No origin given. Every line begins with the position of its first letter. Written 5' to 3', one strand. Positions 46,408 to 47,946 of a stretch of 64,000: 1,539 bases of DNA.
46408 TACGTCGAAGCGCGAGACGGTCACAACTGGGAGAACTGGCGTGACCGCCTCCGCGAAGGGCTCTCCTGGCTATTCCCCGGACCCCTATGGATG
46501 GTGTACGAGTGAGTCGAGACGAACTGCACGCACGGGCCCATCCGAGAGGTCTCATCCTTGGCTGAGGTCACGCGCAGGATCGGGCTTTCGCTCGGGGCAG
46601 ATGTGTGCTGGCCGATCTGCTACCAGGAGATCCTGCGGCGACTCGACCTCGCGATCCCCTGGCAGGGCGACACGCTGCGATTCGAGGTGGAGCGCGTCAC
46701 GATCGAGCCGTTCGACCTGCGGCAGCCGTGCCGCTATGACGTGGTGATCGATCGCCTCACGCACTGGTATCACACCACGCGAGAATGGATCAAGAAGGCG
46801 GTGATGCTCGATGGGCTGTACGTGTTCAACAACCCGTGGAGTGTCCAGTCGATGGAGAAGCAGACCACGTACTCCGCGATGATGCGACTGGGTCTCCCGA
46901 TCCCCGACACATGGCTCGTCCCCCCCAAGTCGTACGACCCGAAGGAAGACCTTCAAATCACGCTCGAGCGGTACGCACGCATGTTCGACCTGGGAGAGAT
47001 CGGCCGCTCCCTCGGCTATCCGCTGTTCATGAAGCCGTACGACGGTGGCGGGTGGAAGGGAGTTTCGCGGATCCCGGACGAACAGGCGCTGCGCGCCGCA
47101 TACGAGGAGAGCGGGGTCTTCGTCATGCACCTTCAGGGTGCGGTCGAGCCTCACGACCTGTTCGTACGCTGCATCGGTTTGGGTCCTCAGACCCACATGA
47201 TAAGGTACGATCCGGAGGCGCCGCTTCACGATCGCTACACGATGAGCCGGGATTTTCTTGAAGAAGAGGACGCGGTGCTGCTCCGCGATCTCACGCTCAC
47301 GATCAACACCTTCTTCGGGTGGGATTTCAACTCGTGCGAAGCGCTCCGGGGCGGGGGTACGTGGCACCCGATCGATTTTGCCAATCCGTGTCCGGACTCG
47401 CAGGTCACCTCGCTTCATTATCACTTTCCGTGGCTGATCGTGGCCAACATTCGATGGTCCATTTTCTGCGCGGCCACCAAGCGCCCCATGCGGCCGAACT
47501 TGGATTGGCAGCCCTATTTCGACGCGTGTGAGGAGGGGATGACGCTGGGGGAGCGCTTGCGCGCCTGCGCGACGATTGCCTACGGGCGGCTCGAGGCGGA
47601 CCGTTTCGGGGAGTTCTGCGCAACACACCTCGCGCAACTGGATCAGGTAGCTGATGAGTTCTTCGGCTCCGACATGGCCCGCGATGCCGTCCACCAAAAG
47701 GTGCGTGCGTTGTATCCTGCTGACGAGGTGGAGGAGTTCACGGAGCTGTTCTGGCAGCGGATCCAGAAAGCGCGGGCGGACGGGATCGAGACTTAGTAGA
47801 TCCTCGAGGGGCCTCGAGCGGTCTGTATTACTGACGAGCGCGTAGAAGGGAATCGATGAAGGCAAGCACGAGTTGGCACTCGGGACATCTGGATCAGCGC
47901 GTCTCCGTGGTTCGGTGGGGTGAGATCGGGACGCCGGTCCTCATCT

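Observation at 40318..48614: Seven-gene ATP-grasp / S51-like / esterase block inserted in a glycogen locus: candidate uncharacterised ligase-hydrolase system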

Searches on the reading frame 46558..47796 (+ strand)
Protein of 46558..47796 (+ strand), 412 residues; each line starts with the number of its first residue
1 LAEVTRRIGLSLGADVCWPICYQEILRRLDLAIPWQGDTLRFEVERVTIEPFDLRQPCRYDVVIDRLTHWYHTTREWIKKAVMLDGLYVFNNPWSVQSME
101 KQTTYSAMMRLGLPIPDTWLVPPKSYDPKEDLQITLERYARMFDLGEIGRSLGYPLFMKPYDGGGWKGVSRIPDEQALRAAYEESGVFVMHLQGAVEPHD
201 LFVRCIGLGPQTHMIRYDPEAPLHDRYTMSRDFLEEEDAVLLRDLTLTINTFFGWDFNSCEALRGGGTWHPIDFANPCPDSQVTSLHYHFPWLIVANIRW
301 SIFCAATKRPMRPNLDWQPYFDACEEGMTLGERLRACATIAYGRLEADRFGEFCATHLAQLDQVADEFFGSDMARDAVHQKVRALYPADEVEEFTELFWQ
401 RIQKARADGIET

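Call 3: search_protein_families(library=pfam, proteins=[window:46558-47796:+], max_evalue=0.01)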
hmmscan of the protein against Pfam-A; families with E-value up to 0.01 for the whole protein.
window:46558-47796:+ (412 aa): 0 families
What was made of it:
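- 46558..47796 (+): G4, a divergent ATP-grasp ligase (RimK/LysX/Ddl-like core plus a C-terminal helical domain) with no Pfam family. No Pfam hit (call 3).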

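Call 4: search_protein_families(library=ncbifam, proteins=[window:46558-47796:+], max_evalue=0.01)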
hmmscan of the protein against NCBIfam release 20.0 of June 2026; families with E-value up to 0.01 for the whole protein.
window:46558-47796:+ (412 aa): 8 families
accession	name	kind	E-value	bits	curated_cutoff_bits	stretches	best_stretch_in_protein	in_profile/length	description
TIGR02144.1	LysX_arch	equivalog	6.2e-05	22.2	275.6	1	43-184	25-153/281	lysine biosynthesis protein LysX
TIGR00768.1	rimK_fam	subfamily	0.00022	20.7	143.4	1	54-185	42-154/276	RimK family alpha-L-glutamate ligase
NF002528.0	PRK01966.1-4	subfamily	0.0007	18.5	262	1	95-185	136-216/366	D-alanine--D-alanine ligase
NF000207.3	D_ala_D_ser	equivalog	0.0014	17.8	520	1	148-190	164-206/342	D-alanine--D-serine ligase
NF002525.0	PRK01966.1-1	equivalog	0.0041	16.1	457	1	134-185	159-211/364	D-alanine--D-alanine ligase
NF000091.3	D_ala_D_ser_VanG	exception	0.0043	15.9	495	1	135-184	155-204/344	D-alanine--D-serine ligase VanG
NF009554.0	PRK12999.1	equivalog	0.006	14.4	965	1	144-185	147-188/1147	pyruvate carboxylase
TIGR01205.1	D_ala_D_alaTIGR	subfamily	0.0085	15.1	245.65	0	95-186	101-179/318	D-alanine--D-alanine ligase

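Call 5: search_solved_structures(query=window:46558-47796:+, max_evalue=1, show_alignments=1)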
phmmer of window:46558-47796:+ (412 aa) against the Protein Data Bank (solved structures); distinct sequences matched with E-value up to 1: 16.
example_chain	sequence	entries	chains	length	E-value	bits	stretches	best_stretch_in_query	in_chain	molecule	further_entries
4fu0_A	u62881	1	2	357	0.011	18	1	133-184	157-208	D-alanine--D-alanine ligase 7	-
5nrh_A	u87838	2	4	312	0.023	17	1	147-227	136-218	D-alanine--D-alanine ligase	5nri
4egq_A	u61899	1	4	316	0.024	16.9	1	147-227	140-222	D-alanine--D-alanine ligase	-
3q1k_A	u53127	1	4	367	0.072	15.4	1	134-181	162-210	D-alanine--D-alanine ligase A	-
3i12_A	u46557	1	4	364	0.073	15.4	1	134-181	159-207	D-alanine-D-alanine ligase A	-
7u56_A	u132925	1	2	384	0.09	15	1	134-181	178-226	D-alanine--D-alanine ligase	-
3vpb_A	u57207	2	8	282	0.096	15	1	36-120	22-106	Putative acetylornithine deacetylase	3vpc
8hz5_A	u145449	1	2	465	0.11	14.7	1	147-183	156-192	Biotin carboxylase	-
7lgn_A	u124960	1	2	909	0.18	14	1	149-183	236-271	Cyanophycin synthase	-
9is6_D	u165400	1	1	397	0.2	13.9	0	337-396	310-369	COP9 signalosome complex subunit 4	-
3ouu_A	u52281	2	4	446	0.39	12.9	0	148-185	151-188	Biotin carboxylase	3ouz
4egj_A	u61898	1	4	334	0.53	12.5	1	147-227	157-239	D-alanine--D-alanine ligase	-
2cqy_A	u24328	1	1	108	0.54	12.5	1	147-182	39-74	Propionyl-CoA carboxylase alpha chain, mitochondrial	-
3se7_A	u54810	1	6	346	0.67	12.2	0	151-211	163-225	VanA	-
2vpq_A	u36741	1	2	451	0.79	11.9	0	146-182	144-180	ACETYL-COA CARBOXYLASE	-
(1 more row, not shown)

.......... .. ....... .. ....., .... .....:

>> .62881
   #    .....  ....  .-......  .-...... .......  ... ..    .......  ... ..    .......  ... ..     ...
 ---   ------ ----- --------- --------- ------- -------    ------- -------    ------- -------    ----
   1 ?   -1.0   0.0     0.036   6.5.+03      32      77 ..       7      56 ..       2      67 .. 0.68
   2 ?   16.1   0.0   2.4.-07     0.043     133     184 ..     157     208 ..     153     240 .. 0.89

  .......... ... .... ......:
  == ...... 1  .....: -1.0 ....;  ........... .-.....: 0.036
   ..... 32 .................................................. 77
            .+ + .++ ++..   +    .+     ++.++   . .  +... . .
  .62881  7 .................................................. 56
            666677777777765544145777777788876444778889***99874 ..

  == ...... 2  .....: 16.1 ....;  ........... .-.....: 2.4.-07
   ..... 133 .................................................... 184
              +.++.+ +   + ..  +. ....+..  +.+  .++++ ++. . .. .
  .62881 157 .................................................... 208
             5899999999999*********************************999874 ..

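Call 8: find_homologous_proteins(query=window:46558-47796:+)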
Query window:46558-47796:+ (412 aa): 5723 proteins with E <= 0.001 among 8000 candidates; the best 120 are listed.
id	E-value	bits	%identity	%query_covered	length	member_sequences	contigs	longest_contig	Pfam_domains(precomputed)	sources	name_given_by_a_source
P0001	6.3e-267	904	90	100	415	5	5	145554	-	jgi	jgi:hypothetical protein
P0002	2.4e-262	889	90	100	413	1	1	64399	-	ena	-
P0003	6.7e-261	884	89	100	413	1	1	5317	-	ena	-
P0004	1.6e-230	784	79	97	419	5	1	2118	-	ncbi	-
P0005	5.0e-229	779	79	99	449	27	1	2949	-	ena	-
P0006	3.7e-224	763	76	99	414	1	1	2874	-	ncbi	ncbi:MAG: ATP-grasp domain-containing protein [Gemmatimonadota bacterium]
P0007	1.1e-222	758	75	99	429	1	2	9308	-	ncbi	-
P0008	1.2e-222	758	76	99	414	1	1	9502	-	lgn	-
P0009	1.2e-221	755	77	99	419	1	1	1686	-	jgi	jgi:hypothetical protein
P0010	5.7e-221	752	77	99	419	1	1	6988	-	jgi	-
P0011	1.7e-220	751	76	99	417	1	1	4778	-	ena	-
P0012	1.7e-220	751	77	99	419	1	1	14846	-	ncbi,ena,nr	ncbi:MAG: hypothetical protein R3195_15000 [Gemmatimonadota bacterium]|nr:hypothetical protein [Gemm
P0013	5.3e-220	749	76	99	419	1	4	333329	-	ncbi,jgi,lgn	-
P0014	5.6e-219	746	76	99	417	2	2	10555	-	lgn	-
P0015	9.8e-219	745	75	99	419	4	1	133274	-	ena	-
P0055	2.6e-212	724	75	98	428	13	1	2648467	-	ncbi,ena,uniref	ncbi:ATP-grasp domain-containing protein [Candidatus Palauibacter sp.]|uniref:ATP-grasp domain-conta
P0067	2.0e-211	721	72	99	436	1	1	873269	-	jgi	-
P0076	5.2e-211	719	72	99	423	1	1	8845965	-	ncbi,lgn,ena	-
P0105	1.7e-209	714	73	99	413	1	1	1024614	-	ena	-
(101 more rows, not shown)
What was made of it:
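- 46558..47796 (+): 5723 homologues were found, and the best 120 are all at least 69% identical (call 8).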

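Call 9: find_encoding_contigs(protein=window:46558-47796:+, flank=10000, max_places=6)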
Protein window:46558-47796:+ (412 aa): no gene with exactly this product is on record in the collection.

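Call 10: find_related_loci(query=window:46558-47796:+, collection=genome_contigs, flank=10000)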
Query window:46558-47796:+ (412 aa) in genome_contigs; peptide patterns used: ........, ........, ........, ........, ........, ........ (x = any residue, [..] = any of these).
600 stretches matched a pattern (row limit reached: there are more); 590 encode a relative of the query (tblastn E <= 1e-3); the best 80 are kept; 80 distinct loci.
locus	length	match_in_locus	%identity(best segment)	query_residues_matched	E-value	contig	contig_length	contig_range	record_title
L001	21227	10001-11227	72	1-409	0e+0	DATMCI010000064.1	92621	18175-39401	MAG TPA_asm: Kofleriaceae bacterium isolate SMAG_U13378 k141_857778, whole genome shotgun sequence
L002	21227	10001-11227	72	1-409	0e+0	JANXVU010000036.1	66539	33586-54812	MAG: Candidatus Eisenbacteria bacterium isolate GL140_1_metabat_173 GL140_1_k141_421501, whole genome shotgun sequence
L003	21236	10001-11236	71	1-412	0e+0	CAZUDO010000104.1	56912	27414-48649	MAG TPA_asm: uncultured Candidatus Binatia bacterium isolate binchicken_co165_346 genome assembly, contig: k141_32390, w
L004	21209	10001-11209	72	1-403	0e+0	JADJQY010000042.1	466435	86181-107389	MAG: Candidatus Eisenbacteria bacterium isolate Fred_18-Q3-R57-64_MAXAC.354 tig00351927-10-4680960, whole genome shotgun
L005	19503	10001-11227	71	1-409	0e+0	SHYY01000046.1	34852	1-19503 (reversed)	MAG: Myxococcales bacterium isolate Baikal-deep-G131 BACOMB-C5316, whole genome shotgun sequence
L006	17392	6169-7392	72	1-408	0e+0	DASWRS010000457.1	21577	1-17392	MAG TPA_asm: Kofleriaceae bacterium isolate SMAG_U3528 k141_1918316, whole genome shotgun sequence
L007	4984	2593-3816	72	1-408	0e+0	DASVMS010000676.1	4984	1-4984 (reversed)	MAG TPA_asm: Kofleriaceae bacterium isolate SMAG_U3106 k141_404738, whole genome shotgun sequence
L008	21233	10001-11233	71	1-411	0e+0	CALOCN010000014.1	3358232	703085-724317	MAG: Candidatus Eiseniibacteriota bacterium isolate LOGT_bin.0075 genome assembly, contig: contig_7216, whole genome sho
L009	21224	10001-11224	72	1-408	0e+0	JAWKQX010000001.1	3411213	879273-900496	MAG: Kofleriaceae bacterium isolate BC1.218 BC1.218.fa-1, whole genome shotgun sequence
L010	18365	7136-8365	71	1-409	0e+0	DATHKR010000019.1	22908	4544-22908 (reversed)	MAG TPA_asm: Kofleriaceae bacterium isolate SMAG_U12585 k141_617389, whole genome shotgun sequence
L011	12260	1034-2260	71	1-409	0e+0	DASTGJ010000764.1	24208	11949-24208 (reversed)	MAG TPA_asm: Kofleriaceae bacterium isolate SMAG_U27 k141_30766, whole genome shotgun sequence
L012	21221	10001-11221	70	1-407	0e+0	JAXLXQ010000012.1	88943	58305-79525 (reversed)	MAG: Candidatus Eisenbacteria bacterium isolate STL-EIS1 C4.52.fa-12, whole genome shotgun sequence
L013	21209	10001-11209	73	3-406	0e+0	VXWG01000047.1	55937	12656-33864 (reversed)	MAG: Candidatus Palauibacter irciniicola isolate SB0668_bin_12 NODE_279_length_55937_cov_22.251136, whole genome shotgun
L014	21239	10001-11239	69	1-409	0e+0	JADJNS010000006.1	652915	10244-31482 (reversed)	MAG: Archangiaceae bacterium isolate EsbW_18-Q3-R4-48_MAXAC.252 tig00003489-10-6524540, whole genome shotgun sequence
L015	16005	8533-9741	72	3-406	0e+0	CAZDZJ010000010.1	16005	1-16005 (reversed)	MAG TPA_asm: uncultured Gemmatimonadota bacterium isolate SRP338948_co1_138 genome assembly, contig: k141_476199, whole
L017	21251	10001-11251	69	1-409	0e+0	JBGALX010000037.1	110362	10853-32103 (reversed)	MAG: Myxococcaceae bacterium isolate MAG_AAO_H10.48 AAOH10-48_opera_contig_920, whole genome shotgun sequence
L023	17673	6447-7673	69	1-408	0e+0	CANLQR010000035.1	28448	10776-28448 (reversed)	MAG: Deltaproteobacteria bacterium isolate ZH-15may19-289 genome assembly, contig: ZH-15May19-c3618, whole genome shotgu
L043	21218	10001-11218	69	1-406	0e+0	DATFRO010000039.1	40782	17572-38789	MAG TPA_asm: Steroidobacteraceae bacterium isolate SMAG_U9360 k141_1229533, whole genome shotgun sequence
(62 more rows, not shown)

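Call 29: search_protein_families(library=ncbifam, proteins=[L008:5156-6652:+, L043:14555-16036:+, L003:12131-14044:+, L003:14048-15001:+, L023:720-1682:+, L043:18302-19969:-, L043:11953-13194:+], max_evalue=0.00001)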
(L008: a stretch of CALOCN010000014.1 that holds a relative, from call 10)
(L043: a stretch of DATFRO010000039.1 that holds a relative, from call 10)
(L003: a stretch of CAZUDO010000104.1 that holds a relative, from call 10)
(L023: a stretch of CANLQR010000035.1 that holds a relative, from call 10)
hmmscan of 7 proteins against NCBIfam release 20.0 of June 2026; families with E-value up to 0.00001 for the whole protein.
L008:5156-6652:+ (498 aa): 15 families
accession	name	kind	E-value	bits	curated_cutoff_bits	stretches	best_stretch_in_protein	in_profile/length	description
TIGR02095.1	glgA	subfamily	2.2e-155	517.9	328.45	1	4-482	1-476/477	glycogen/starch synthase, ADP-glucose type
NF001903.0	PRK00654.2-2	equivalog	1.9e-138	462.1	616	1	4-482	1-477/482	glycogen synthase GlgA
NF001898.0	PRK00654.1-1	equivalog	3.3e-136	454.7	603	1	4-484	1-476/477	glycogen synthase GlgA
NF001899.0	PRK00654.1-2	equivalog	8.6e-131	436.6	459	1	4-484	1-476/478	glycogen synthase GlgA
NF001900.0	PRK00654.1-3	equivalog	3.3e-116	388.6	509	1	4-489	1-460/481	glycogen synthase GlgA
NF010699.0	PRK14099.1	equivalog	8e-109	364.3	762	1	1-486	1-482/485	glycogen synthase GlgA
NF001905.0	PRK00654.2-4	subfamily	1.7e-105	353.4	560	1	4-483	1-486/489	glycogen synthase GlgA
NF001901.0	PRK00654.1-5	equivalog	9.5e-102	341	649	1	5-489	25-497/502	glycogen synthase GlgA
NF010698.0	PRK14098.1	equivalog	2.1e-96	323.5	754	1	115-485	123-488/489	starch synthase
NF001906.0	PRK00654.2-5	equivalog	2.1e-94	317.1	870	1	4-483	6-483/485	glycogen synthase GlgA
NF001902.0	PRK00654.2-1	equivalog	9.4e-84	281.7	845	1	4-482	1-488/492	glycogen synthase GlgA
NF001904.0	PRK00654.2-3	equivalog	6.9e-53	180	577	1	4-484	1-475/475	glycogen synthase GlgA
TIGR03088.1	stp2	hypoth_equivalog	4.6e-08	32.5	409.05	1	302-484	195-374/374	TIGR03088 family PEP-CTERM/XrtA system glycosyltransferase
TIGR03449.1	mycothiol_MshA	equivalog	5.7e-07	28.8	462.5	1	290-484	211-404/406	D-inositol-3-phosphate glycosyltransferase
TIGR02149.1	glgA_Coryne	subfamily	6.2e-06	25.6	302.4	0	289-483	194-390/391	glycogen synthase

L043:14555-16036:+ (493 aa): 16 families
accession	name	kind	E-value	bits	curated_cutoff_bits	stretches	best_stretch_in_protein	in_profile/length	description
TIGR02095.1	glgA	subfamily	2.3e-156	521.2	328.45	1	13-489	3-476/477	glycogen/starch synthase, ADP-glucose type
NF001903.0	PRK00654.2-2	equivalog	7e-150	499.8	616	1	12-489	2-477/482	glycogen synthase GlgA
NF001898.0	PRK00654.1-1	equivalog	9.1e-142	473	603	1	13-491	3-476/477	glycogen synthase GlgA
NF001899.0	PRK00654.1-2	equivalog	7.6e-132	440.1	459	1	13-491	3-476/478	glycogen synthase GlgA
NF001900.0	PRK00654.1-3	equivalog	6.4e-116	387.6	509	1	13-492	3-456/481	glycogen synthase GlgA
NF010699.0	PRK14099.1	equivalog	5e-108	361.7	762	1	11-491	4-480/485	glycogen synthase GlgA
NF001905.0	PRK00654.2-4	subfamily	1.1e-105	354.1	560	1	13-489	3-485/489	glycogen synthase GlgA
NF001906.0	PRK00654.2-5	equivalog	1.5e-105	353.9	870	1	10-488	5-481/485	glycogen synthase GlgA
NF001901.0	PRK00654.1-5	equivalog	3.2e-98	329.4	649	1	13-491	26-492/502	glycogen synthase GlgA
NF010698.0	PRK14098.1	equivalog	4.2e-94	315.9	754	1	13-492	8-488/489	starch synthase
NF001902.0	PRK00654.2-1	equivalog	3.7e-89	299.5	845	1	13-489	3-488/492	glycogen synthase GlgA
NF001904.0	PRK00654.2-3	equivalog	3.7e-56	190.8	577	1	13-490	3-474/475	glycogen synthase GlgA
NF046085.1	XrtY_assoc_Gly1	equivalog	1.3e-08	34.1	400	1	314-491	215-385/387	XrtY-associated glycosyltransferase XYAG1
TIGR02149.1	glgA_Coryne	subfamily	3.5e-08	33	302.4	1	301-490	197-390/391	glycogen synthase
NF038295.1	EPS_HpsP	equivalog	2.1e-07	30.3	550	1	300-490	199-387/388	hormogonium polysaccharide biosynthesis glycosyltransferase HpsP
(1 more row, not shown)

L003:12131-14044:+ (637 aa): 7 families
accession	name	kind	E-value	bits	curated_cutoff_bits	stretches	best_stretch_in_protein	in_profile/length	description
NF041552.1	TF_PrdR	equivalog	5.3e-12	44.9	795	1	501-631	4-129/577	sigma-54 dependent transcriptional regulator PrdR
TIGR01302.1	IMP_dehydrog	equivalog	1.2e-09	37.6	481.5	0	503-557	143-198/450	IMP dehydrogenase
NF011447.0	PRK14869.2-3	equivalog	2e-09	36.6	522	0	500-570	65-135/540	putative manganese-dependent inorganic diphosphatase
NF011442.0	PRK14869.1-4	equivalog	6.1e-08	31.6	400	0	511-558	78-125/543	putative manganese-dependent inorganic diphosphatase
NF011443.0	PRK14869.1-5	equivalog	8.3e-08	31.1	335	0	504-558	248-303/546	putative manganese-dependent inorganic diphosphatase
NF053603.1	HhpR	exception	6.7e-07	28.8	520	0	574-619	3-50/282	CBS domain-containing high hydrostatic pressure regulator HhpR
TIGR03444.1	EgtA_Cys_ligase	equivalog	3.5e-06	26.1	370.8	0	85-247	72-212/390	ergothioneine biosynthesis glutamate--cysteine ligase EgtA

L003:14048-15001:+ (317 aa): 3 families
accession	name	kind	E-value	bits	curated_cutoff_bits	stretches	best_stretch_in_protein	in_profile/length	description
NF002601.0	PRK02259.1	equivalog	9e-13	48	180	1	28-140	7-111/293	aspartoacylase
NF003706.0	PRK05324.1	subfamily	1.4e-10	40.7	170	1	26-135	50-154/336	succinylglutamate desuccinylase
TIGR03242.1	arg_catab_astE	equivalog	4.4e-10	39.4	305.65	1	24-136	40-147/319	succinylglutamate desuccinylase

L023:720-1682:+ (320 aa): 0 families

L043:18302-19969:- (555 aa): 9 families
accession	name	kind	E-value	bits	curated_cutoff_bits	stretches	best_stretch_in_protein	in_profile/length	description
NF011080.0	PRK14508.1-3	subfamily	7.2e-181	602.2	477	1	72-554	4-495/496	4-alpha-glucanotransferase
NF011079.0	PRK14508.1-2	subfamily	3e-157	524.2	555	1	69-533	6-481/506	4-alpha-glucanotransferase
NF011083.0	PRK14510.1-2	equivalog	5.1e-129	431.6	1322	2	188-548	837-1178/1186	bifunctional glycogen debranching protein GlgX/4-alpha-glucanotransferase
NF011078.0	PRK14508.1-1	subfamily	6.3e-128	427.7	776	1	71-554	2-496/503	4-alpha-glucanotransferase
TIGR00217.1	malQ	equivalog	1.6e-97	327.8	205.65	1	59-536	29-569/587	4-alpha-glucanotransferase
NF011081.0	PRK14508.1-4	equivalog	1.8e-72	244.4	556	1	69-532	19-504/529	4-alpha-glucanotransferase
NF011077.0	PRK14507.1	equivalog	1.6e-32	111.9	2148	1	182-478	306-603/1693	malto-oligosyltrehalose synthase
NF008274.0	PRK11052.1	equivalog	4.1e-29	101.7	806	1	175-470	267-564/695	4-alpha-glucanotransferase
NF011082.0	PRK14510.1-1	equivalog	1.1e-28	99.2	2511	1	181-477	1006-1296/1410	bifunctional glycogen debranching protein GlgX/4-alpha-glucanotransferase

L043:11953-13194:+ (413 aa): 1 family
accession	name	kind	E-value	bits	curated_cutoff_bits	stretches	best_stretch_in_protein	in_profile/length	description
NF007782.0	PRK10473.1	subfamily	1.6e-06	27.4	417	1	59-405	29-370/394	MdtL family multidrug efflux MFS transporter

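Call 30: predict_structure(alignment_id=A1)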
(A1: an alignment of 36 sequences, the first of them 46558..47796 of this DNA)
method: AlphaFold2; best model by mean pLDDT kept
length: 412 residues; sequences in the alignment: 36
mean_pLDDT: 80.6   pTM: 0.83
mean pLDDT of the five models: 80.6, 78.5, 78.3, 76.0, 72.0
residues with pLDDT >= 90: 121; 70-90: 212; 50-70: 61; < 50: 18
segments of 3 or more residues with pLDDT < 50: 95-99, 274-281
pLDDT, mean of each block of 10 residues (from residue 1): 92 79 96 96 81 72 73 73 86 54 74 76 73 70 84 79 59 89 83 69 78 80 78 88 87 76 80 47 70 90 94 83 90 91 91 94 94 94 87 91 78 38
secondary structure, 60 per line:
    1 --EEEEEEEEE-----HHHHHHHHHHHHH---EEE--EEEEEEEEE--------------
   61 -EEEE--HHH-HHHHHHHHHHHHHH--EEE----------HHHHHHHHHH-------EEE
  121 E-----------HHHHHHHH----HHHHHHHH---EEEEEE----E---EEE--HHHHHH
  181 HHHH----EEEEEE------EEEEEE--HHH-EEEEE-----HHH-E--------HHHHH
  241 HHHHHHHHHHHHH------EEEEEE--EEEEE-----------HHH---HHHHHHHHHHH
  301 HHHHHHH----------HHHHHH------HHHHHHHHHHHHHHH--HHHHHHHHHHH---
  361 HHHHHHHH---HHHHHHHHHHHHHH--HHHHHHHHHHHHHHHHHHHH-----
elements in order: E3-11 H17-29 E33-35 E38-46 E62-65 H72-85 E88-90 H101-110 E118-121 H133-140 H145-152 E156-161 E170-172 H175-184 E189-194 E201-206 E213-217 H236-253 E260-265 E268-272 H290-307 H318-323 H330-344 H347-357 H361-368 H372-385 H388-407
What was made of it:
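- Closest known: RimK / LysX / ArgX and D-Ala-D-Ala ligases. Different: It has an extra C-terminal helical domain of about 120 residues (call 30).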

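Call 33: fold_search(model_id=the predicted structure, library=pdb)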
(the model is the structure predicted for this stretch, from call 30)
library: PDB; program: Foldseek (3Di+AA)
matches with E <= 10: 1126; with E <= 0.001: 339
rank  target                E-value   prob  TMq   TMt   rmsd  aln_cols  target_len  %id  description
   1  6u1f_A                1.8e-08  1.00  0.38  0.46  10.9       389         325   15  Thermus thermophilus D-alanine-D-alanine ligase in complex with ATP, D-alanine-D-alanine, Mg2+ and Cs+ (released 2020-05-06)
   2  2i80_A                2.2e-08  1.00  0.43  0.49  10.3       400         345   12  Allosteric inhibition of Staphylococcus aureus D-alanine:D-alanine ligase revealed by crystallographic studies (released 2006-09-26)
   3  3vpc_C                2.7e-08  1.00  0.47  0.66   5.5       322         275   16  ArgX from Sulfolobus tokodaii complexed with ADP (released 2013-02-27)
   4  3vpb_B                2.8e-08  1.00  0.43  0.59   5.8       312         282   18  ArgX from Sulfolobus tokodaii complexed with LysW/Glu/ADP/Mg/Zn/Sulfate (released 2013-02-27)
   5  6u1d_B                3.4e-08  1.00  0.36  0.42  11.1       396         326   15  Thermus thermophilus D-alanine-D-alanine ligase in complex with ATP, D-alanine-D-alanine, Mg2+ and Rb+ (released 2020-05-06)
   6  5zk6                  3.8e-08  1.00  0.41  0.55   7.8       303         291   17  Crystal structure of RimK complexed with RpsF (released 2019-03-27)
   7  2i80_B                6.0e-08  1.00  0.42  0.48  11.3       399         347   12  Allosteric inhibition of Staphylococcus aureus D-alanine:D-alanine ligase revealed by crystallographic studies (released 2006-09-26)
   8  3rfc                  6.3e-08  1.00  0.43  0.50  10.3       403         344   12  Crystal structure of D-alanine-D-alanine ligase A from Xanthomonas oryzae pathovar oryzae with ADP (released 2011-05-04)
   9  6u1h_C                6.7e-08  1.00  0.37  0.45  10.8       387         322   16  Thermus thermophilus D-alanine-D-alanine ligase in complex with ADP, phosphate, Mg2+ and K+ (released 2020-05-06)
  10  4iwx                  7.4e-08  1.00  0.44  0.59   5.4       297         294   15  Rimk structure at 2.85A (released 2013-05-08)
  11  5bpf_D                7.4e-08  1.00  0.44  0.58   8.4       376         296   13  Crystal structure of ADP complexed D-alanine-D-alanine ligase(DDL) from Yersinia pestis (released 2016-03-02)
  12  3n8d_B                1.1e-07  1.00  0.41  0.49  11.1       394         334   12  Crystal structure of Staphylococcus aureus VRSA-9 D-Ala:D-Ala ligase (released 2010-10-13)
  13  6u1e_A                1.5e-07  1.00  0.37  0.45  10.9       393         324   16  Thermus thermophilus D-alanine-D-alanine ligase in complex with ATP, D-alanine-D-alanine, Mg2+ and Rb+ (released 2020-05-06)
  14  6u1j_B                1.5e-07  1.00  0.36  0.45  11.0       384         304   15  Thermus thermophilus D-alanine-D-alanine ligase in complex with ADP, phosphate, D-ala-D-ala, Mg2+ and K+ (released 2020-05-06)
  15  2yzg_B                1.6e-07  1.00  0.40  0.50   9.6       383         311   15  Crystal structure of D-ALA:D-ALA Ligase from Thermus thermophilus HB8 (released 2007-11-06)
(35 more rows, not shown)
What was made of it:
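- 46558..47796 (+): Foldseek: ArgX 3vpc TM 0.66, Ddl 1.8e-8 (call 33).
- Checked: An AlphaFold model of G4 (pLDDT 80.6) is an ATP-grasp by Foldseek (calls 30, 33).
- By TM-score, the best structural matches of G4 are ArgX, LysX and RimK (TM 0.55-0.66, call 33).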
